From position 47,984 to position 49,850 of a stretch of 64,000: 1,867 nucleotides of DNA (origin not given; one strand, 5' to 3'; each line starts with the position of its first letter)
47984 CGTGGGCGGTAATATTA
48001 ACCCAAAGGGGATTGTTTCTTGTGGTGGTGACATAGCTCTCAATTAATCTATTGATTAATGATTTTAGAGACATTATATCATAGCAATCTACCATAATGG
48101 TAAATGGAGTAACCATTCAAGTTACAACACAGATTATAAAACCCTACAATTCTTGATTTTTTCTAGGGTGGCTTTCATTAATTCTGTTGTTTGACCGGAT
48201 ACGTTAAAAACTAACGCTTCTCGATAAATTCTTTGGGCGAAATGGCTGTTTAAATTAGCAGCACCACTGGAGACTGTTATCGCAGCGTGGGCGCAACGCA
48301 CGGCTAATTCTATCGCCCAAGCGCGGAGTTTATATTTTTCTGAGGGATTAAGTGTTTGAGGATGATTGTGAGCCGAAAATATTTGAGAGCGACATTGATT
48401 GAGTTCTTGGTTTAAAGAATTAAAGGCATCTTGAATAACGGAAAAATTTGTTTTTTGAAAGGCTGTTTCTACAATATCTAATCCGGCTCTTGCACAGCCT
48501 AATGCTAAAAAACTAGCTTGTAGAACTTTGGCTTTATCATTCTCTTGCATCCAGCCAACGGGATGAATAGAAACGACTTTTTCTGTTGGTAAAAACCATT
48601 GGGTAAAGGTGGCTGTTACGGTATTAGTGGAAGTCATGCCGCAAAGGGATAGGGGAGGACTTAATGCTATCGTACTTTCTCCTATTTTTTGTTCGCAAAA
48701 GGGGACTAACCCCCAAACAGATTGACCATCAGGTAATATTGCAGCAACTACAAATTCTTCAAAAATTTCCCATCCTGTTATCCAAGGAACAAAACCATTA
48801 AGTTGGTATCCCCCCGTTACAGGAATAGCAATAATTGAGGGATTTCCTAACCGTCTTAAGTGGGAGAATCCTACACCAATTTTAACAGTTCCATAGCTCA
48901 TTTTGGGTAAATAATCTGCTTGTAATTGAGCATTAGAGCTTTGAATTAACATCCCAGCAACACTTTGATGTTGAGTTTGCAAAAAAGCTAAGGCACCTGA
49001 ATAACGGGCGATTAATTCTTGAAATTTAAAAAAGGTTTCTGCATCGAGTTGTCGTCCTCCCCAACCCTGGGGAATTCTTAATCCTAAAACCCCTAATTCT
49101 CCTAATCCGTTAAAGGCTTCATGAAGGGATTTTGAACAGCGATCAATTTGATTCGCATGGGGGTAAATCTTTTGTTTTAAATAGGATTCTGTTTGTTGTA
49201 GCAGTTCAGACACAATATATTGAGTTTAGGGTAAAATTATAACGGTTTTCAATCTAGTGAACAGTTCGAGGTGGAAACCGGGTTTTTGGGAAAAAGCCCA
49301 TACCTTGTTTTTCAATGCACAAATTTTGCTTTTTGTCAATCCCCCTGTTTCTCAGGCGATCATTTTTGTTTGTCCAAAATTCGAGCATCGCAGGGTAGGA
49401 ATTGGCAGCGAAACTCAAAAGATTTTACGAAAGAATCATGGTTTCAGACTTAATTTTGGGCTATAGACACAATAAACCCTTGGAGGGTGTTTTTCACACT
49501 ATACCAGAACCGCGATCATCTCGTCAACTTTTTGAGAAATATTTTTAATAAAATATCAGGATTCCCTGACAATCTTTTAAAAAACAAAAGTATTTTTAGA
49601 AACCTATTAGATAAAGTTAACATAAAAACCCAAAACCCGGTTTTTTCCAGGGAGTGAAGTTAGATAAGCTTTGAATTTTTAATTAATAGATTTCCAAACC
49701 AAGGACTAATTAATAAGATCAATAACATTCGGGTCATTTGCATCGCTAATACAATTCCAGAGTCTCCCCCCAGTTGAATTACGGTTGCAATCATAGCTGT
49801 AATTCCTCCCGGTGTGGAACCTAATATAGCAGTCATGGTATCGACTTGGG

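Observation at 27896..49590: A ~170-bp promoter-bearing repeat in inverted orientation at two sites 21.5 kb apart, bracketing the DUF39-to-acyl-CoA-DH segment that contains the whole pilin-glycosylation island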

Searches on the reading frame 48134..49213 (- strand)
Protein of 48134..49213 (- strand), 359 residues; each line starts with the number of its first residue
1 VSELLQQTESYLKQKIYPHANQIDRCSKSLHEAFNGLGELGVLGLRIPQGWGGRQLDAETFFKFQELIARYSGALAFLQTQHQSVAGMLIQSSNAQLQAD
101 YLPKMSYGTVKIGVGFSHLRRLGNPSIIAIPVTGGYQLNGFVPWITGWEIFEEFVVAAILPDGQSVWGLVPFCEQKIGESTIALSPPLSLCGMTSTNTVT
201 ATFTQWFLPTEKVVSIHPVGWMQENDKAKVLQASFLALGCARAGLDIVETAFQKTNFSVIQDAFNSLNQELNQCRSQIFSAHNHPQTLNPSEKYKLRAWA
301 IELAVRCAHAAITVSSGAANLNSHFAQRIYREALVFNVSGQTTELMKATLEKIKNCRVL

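Call 9: find_homologous_proteins(query=window:48134-49213:-)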
Query window:48134-49213:- (359 aa): 1842 proteins with E <= 0.001 among 6332 candidates; the best 120 are listed.
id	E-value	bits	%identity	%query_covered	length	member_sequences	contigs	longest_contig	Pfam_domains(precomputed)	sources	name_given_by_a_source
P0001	8.8e-218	740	92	100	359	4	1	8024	PF02771.22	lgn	-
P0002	3.8e-203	692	87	100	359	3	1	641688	PF00441.30,PF02771.22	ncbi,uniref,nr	ncbi:Acyl-CoA dehydrogenase family protein [Planktothrix serta PCC 8927]|uniref:Acyl-CoA dehydrogena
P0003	4.4e-199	679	85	100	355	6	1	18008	PF02771.22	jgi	-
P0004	1.3e-196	671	84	99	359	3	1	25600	PF02771.22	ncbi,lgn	-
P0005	4.2e-194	662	82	99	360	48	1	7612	PF02771.22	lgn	-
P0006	6.2e-172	589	74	99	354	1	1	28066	PF00441.30,PF02771.22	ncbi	-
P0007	3.3e-145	502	85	76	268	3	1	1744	-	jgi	jgi:alkylation response protein AidB-like acyl-CoA dehydrogenase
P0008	9.9e-145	500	63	98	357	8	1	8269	PF02771.22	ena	-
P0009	1.6e-144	499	64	98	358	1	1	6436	PF02771.22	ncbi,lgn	-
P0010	1.8e-143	496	63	98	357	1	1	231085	PF02771.22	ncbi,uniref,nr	ncbi:acyl-CoA dehydrogenase family protein [Limnoraphis robusta]|uniref:acyl-CoA dehydrogenase famil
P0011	1.0e-142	493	63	99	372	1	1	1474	PF02771.22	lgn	-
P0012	3.3e-142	492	63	98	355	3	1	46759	PF02771.22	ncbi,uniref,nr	ncbi:acyl-CoA dehydrogenase family protein [Limnoraphis robusta]|uniref:Acyl-CoA dehydrogenase n=1 T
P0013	2.5e-141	489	63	98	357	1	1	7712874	PF02771.22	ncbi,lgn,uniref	ncbi:acyl-CoA dehydrogenase family protein [Capilliphycus salinus ALCB114379]|uniref:acyl-CoA dehydr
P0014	5.3e-140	484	61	98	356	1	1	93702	PF02771.22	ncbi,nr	ncbi:MAG: acyl-CoA dehydrogenase family protein [Lyngbya sp.]|nr:acyl-CoA dehydrogenase family prote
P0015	2.6e-139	482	61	98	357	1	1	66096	PF02771.22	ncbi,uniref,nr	ncbi:acyl-CoA dehydrogenase family protein [Limnoraphis robusta Tam1]|uniref:acyl-CoA dehydrogenase 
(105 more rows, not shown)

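Call 11: find_encoding_contigs(protein=P0002, flank=3000, max_places=3)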
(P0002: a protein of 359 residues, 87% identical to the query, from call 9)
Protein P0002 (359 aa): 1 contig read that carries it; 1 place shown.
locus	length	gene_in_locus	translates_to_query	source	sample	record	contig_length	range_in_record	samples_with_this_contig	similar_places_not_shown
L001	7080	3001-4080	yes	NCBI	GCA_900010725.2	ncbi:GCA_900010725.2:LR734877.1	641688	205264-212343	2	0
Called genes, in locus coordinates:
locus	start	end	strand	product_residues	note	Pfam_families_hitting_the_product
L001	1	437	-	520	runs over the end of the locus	PF02310:B12-binding, PF04055:Radical_SAM, PF13282:DUF4070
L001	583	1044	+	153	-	PF00578:AhpC-TSA, PF08534:Redoxin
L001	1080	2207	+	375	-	PF05145:AbrB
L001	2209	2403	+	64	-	-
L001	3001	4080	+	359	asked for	PF02771:Acyl-CoA_dh_N, PF00441:Acyl-CoA_dh_1 (weak)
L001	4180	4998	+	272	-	PF05685:Uma2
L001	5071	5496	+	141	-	PF14559:TPR_19 (weak)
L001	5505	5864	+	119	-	PF01909:NTP_transf_2, PF18765:Polbeta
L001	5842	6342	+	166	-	PF20797:HepT-like_2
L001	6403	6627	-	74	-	PF13844:Glyco_transf_41 (weak)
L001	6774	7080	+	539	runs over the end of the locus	PF13714:PEP_mutase, PF00463:ICL (faint), PF12804:NTP_transf_3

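Call 12: find_encoding_contigs(protein=P0004, flank=3000, max_places=3)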
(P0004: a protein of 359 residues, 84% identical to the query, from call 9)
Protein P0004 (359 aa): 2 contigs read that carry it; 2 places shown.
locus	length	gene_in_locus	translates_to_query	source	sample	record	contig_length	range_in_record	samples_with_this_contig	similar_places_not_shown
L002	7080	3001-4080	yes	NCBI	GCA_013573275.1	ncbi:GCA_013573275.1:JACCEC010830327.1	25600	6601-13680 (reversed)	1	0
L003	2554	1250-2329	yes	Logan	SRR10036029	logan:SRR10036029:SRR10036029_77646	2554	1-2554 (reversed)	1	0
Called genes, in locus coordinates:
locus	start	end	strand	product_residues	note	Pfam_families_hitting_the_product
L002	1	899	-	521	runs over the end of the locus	PF02310:B12-binding, PF04055:Radical_SAM, PF13282:DUF4070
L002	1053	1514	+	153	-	PF00578:AhpC-TSA, PF08534:Redoxin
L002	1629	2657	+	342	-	PF05145:AbrB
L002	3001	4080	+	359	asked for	PF02771:Acyl-CoA_dh_N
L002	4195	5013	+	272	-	PF05685:Uma2, PF11839:Alanine_zipper (weak)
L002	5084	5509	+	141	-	PF14559:TPR_19 (weak)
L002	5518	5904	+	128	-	PF01909:NTP_transf_2, PF18765:Polbeta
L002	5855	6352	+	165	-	PF20797:HepT-like_2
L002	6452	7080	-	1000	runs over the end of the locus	PF23914:TPR_CcmH_CycH (weak), PF00515:TPR_1 (weak), PF13414:TPR_11 (weak), PF14559:TPR_19 (weak), PF00515:TPR_1, PF13414:TPR_11, PF13424:TPR_12, PF13844:Glyco_transf_41, +14 more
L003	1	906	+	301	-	?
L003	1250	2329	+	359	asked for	PF02771:Acyl-CoA_dh_N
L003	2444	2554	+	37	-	?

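Call 13: find_encoding_contigs(protein=P0006, flank=3000, max_places=3)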
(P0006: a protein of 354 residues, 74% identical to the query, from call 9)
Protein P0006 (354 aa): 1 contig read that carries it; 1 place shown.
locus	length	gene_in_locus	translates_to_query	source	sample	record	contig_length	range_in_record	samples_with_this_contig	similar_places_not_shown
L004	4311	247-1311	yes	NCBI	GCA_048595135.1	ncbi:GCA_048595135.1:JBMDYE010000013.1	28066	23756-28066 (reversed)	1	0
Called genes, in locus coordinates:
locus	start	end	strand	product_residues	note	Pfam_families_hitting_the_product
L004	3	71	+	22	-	?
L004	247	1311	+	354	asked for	PF02771:Acyl-CoA_dh_N, PF00441:Acyl-CoA_dh_1 (weak)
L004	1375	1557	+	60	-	-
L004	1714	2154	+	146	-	PF14559:TPR_19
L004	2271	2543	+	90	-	PF12961:DUF3850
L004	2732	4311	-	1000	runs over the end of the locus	PF25063:ARM_TT21_C (weak), PF13424:TPR_12 (weak), PF00515:TPR_1, PF07719:TPR_2 (weak), PF13414:TPR_11, PF00515:TPR_1 (weak), PF13424:TPR_12 (weak), PF13844:Glyco_transf_41, +13 more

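Call 45: find_encoding_contigs(protein=P0005, flank=3000, max_places=3)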
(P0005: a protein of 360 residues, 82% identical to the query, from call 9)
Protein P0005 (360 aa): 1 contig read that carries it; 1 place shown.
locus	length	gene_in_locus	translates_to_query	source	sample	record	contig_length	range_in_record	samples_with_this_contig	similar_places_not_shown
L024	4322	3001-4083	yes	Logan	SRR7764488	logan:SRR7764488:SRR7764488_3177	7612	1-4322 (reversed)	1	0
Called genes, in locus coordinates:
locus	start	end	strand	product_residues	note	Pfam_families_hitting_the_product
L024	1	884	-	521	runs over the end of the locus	PF02310:B12-binding, PF04055:Radical_SAM, PF13282:DUF4070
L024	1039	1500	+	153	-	PF00578:AhpC-TSA, PF08534:Redoxin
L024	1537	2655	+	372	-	PF05145:AbrB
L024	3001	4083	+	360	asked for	PF02771:Acyl-CoA_dh_N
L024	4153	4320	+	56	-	?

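Call 46: find_encoding_contigs(protein=P0003, flank=3000, max_places=2)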
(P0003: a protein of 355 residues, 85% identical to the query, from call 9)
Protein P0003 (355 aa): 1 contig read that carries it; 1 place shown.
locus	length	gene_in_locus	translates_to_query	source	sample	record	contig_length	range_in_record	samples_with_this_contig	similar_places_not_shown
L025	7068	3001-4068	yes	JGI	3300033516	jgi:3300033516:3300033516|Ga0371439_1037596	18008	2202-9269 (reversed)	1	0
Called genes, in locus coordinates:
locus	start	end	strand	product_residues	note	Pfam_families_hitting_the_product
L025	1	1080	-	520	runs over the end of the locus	PF02310:B12-binding, PF04055:Radical_SAM, PF13282:DUF4070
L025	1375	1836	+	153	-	PF00578:AhpC-TSA, PF08534:Redoxin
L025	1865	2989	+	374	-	PF05145:AbrB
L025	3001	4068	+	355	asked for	PF02771:Acyl-CoA_dh_N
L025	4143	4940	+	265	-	PF05685:Uma2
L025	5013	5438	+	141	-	PF14559:TPR_19 (weak)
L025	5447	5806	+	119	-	PF22600:MTPAP-like_central (weak), PF01909:NTP_transf_2, PF18765:Polbeta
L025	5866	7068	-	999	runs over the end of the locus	PF23914:TPR_CcmH_CycH (weak), PF00515:TPR_1, PF07719:TPR_2 (weak), PF13414:TPR_11, PF13424:TPR_12, PF13432:TPR_16 (weak), PF13414:TPR_11, PF13844:Glyco_transf_41, +12 more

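Call 60: search_protein_families(library=pfam, proteins=[window:48134-49213:-], max_evalue=0.001)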
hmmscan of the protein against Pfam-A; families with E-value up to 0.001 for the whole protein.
window:48134-49213:- (359 aa): 2 families
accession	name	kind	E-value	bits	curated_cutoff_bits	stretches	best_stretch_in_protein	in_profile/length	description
PF02771.21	Acyl-CoA_dh_N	-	3.2e-14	53.7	22.9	1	3-108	6-112/113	Acyl-CoA dehydrogenase, N-terminal domain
PF00441.29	Acyl-CoA_dh_1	-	5.8e-05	23.7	22.4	1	237-350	22-145/150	Acyl-CoA dehydrogenase, C-terminal domain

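Call 73: find_encoding_contigs(protein=window:48137-49213:-, flank=1500, max_places=4)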
Protein seq(359 aa) (359 aa): no gene with exactly this product is on record in the collection.

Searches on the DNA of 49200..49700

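Call 75: search_rna_families(source=window, start=49200, end=49700, threshold=evalue, max_evalue=10)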
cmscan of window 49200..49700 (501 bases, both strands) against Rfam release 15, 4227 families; matches with E-value up to 10: 5.
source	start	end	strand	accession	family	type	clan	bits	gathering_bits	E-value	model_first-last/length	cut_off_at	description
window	49280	49380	+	RF01208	snoR99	Gene; snRNA; snoRNA; HACA-box;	-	15.6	41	9.8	1-106/106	no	Small nucleolar RNA snoR99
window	49523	49555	+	RF03027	RT-6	Gene; sRNA;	-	15.1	46.7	1.1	37-70/75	no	RT-6 RNA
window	49219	49310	-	RF02823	LPR69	Gene; sRNA;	-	12.3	40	9.7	1-82/82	no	Legionella RNA 69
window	49348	49426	-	RF02248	Six3os1_3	Gene; lncRNA;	-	11.6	40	1.7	1-75/75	no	Six3os1 conserved region 3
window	49584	49651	-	RF02143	HYMAI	Gene; lncRNA;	-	11.3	80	6.9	171-241/241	no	Hydatidiform mole associated and imprinted conserved region 1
